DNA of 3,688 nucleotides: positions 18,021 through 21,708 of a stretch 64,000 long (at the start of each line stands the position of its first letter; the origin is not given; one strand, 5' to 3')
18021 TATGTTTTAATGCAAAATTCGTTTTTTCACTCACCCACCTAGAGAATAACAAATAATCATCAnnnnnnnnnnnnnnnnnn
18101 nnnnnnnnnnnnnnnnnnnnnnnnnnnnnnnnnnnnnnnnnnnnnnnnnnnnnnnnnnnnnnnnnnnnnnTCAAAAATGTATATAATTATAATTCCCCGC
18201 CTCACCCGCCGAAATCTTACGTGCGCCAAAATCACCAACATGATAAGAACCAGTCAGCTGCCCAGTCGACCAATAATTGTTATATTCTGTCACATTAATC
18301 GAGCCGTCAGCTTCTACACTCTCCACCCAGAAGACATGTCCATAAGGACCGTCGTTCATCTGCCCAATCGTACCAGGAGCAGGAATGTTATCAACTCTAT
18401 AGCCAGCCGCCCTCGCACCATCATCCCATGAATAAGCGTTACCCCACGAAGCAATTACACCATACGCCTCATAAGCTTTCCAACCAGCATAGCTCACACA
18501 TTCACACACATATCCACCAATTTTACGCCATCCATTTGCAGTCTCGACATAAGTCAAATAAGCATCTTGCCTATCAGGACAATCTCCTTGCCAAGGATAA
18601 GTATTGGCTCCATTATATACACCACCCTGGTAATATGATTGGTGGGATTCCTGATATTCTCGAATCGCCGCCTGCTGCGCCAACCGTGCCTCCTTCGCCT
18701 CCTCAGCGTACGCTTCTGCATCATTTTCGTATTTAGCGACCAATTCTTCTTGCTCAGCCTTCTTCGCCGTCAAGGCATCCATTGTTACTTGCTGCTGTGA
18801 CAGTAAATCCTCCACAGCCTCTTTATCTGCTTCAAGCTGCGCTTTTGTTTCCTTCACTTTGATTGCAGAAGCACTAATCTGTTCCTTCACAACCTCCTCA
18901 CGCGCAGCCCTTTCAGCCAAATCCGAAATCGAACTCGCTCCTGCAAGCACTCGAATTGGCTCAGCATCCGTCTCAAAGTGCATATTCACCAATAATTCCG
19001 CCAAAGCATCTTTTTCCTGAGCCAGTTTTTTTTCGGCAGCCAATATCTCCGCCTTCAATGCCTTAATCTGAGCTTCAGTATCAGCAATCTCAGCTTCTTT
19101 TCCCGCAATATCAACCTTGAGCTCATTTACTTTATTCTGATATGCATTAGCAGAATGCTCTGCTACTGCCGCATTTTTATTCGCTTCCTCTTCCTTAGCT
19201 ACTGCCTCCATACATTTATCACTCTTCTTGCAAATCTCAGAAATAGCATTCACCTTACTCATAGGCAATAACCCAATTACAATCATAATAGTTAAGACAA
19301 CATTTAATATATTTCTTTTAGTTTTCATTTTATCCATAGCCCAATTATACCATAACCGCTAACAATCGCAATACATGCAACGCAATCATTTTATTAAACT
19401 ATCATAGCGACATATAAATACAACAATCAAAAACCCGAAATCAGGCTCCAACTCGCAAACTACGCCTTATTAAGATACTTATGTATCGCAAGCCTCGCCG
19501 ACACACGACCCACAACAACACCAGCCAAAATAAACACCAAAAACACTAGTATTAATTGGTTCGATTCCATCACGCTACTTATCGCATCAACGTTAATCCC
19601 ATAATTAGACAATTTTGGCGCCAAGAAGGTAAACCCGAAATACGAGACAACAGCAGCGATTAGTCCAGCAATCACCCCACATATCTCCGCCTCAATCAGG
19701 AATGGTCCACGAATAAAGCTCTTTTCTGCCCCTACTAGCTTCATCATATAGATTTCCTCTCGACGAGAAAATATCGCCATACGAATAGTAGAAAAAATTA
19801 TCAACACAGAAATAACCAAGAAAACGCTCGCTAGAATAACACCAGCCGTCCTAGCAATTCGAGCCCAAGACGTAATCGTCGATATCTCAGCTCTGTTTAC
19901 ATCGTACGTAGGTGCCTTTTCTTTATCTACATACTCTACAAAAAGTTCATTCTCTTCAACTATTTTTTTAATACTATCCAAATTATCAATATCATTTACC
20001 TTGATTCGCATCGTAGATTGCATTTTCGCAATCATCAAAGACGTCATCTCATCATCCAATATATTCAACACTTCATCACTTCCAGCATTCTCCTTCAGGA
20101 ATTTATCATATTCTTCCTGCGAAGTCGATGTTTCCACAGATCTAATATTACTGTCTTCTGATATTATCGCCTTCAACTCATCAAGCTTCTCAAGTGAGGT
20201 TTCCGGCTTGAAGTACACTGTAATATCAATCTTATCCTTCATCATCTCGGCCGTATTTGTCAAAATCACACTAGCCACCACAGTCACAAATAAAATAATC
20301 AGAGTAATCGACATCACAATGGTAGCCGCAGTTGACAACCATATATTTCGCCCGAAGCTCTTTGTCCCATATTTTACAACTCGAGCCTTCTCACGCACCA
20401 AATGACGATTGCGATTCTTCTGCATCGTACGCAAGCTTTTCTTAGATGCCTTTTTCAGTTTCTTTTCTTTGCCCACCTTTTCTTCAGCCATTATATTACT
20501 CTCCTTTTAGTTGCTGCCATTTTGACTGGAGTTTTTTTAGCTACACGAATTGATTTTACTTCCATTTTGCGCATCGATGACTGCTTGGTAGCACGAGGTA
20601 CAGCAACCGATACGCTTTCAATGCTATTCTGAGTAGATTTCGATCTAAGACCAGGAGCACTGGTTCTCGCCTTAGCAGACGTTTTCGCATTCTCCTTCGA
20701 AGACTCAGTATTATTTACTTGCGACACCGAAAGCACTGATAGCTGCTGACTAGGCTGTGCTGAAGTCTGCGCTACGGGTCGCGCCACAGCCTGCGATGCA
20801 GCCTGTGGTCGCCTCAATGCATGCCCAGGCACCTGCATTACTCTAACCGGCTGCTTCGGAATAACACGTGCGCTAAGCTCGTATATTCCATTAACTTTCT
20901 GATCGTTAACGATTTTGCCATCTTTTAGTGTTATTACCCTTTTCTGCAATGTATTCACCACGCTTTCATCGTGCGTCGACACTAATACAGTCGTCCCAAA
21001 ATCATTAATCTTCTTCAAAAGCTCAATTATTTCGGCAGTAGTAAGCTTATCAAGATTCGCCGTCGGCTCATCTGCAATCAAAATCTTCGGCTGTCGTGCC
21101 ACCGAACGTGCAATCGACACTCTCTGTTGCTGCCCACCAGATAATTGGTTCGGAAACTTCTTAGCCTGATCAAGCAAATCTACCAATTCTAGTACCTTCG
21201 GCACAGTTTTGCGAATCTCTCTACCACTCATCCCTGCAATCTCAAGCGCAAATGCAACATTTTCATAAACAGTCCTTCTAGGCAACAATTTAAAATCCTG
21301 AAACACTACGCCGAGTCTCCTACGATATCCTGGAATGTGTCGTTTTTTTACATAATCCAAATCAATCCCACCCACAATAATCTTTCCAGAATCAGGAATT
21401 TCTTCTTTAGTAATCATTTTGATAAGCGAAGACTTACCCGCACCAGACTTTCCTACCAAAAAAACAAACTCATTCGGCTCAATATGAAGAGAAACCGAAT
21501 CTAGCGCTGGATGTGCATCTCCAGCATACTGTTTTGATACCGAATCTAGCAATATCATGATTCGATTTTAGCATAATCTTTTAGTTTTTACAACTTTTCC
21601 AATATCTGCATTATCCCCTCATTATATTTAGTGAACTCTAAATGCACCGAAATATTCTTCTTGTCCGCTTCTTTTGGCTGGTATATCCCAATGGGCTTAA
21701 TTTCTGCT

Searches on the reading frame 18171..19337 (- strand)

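Call 59: search_protein_families(library=pfam, proteins=[window:18171-19337:-], max_evalue=0.00001)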
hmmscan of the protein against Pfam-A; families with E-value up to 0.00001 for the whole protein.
window:18171-19337:- (388 aa): 1 family
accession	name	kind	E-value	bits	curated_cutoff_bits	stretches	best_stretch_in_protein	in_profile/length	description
PF05257.22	CHAP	-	6.3e-15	55.9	26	1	275-353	5-81/81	CHAP domain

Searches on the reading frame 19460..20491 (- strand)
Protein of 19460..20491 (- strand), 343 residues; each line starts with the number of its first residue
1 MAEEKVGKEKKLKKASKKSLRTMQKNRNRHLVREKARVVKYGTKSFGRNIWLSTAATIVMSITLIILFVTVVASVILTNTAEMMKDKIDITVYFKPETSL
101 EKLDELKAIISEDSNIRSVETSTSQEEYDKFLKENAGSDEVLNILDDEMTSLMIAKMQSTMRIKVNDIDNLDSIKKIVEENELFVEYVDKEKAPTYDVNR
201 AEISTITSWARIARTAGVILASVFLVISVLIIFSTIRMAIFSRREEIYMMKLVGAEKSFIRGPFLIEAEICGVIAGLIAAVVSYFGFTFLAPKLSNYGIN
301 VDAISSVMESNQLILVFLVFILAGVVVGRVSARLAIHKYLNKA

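Call 59: search_protein_families(library=pfam, proteins=[window:19460-20491:-], max_evalue=0.00001)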
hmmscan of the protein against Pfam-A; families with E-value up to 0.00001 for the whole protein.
window:19460-20491:- (343 aa): 2 families
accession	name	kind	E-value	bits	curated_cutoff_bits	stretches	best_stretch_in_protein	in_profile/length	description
PF02687.27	FtsX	-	1.4e-13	51.4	25.5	1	219-338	2-118/120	FtsX-like permease C-terminal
PF18075.7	FtsX_ECD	-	8.3e-07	30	23.5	1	89-181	2-90/96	FtsX extracellular domain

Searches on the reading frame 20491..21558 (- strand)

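Call 59: search_protein_families(library=pfam, proteins=[window:20491-21558:-], max_evalue=0.00001)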
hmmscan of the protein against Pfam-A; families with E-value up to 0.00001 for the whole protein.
window:20491-21558:- (355 aa): 3 families
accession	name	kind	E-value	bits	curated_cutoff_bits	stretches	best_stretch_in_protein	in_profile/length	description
PF00005.33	ABC_tran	-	5.6e-37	127.8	25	1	19-167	1-137/137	ABC transporter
PF02463.25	SMC_N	-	7.8e-08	32.4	40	0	117-208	115-209/220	RecF/RecN/SMC N terminal domain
PF13304.12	AAA_21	-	1.5e-06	29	27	0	153-201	252-303/304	AAA domain, putative AbiEii toxin, Type IV TA system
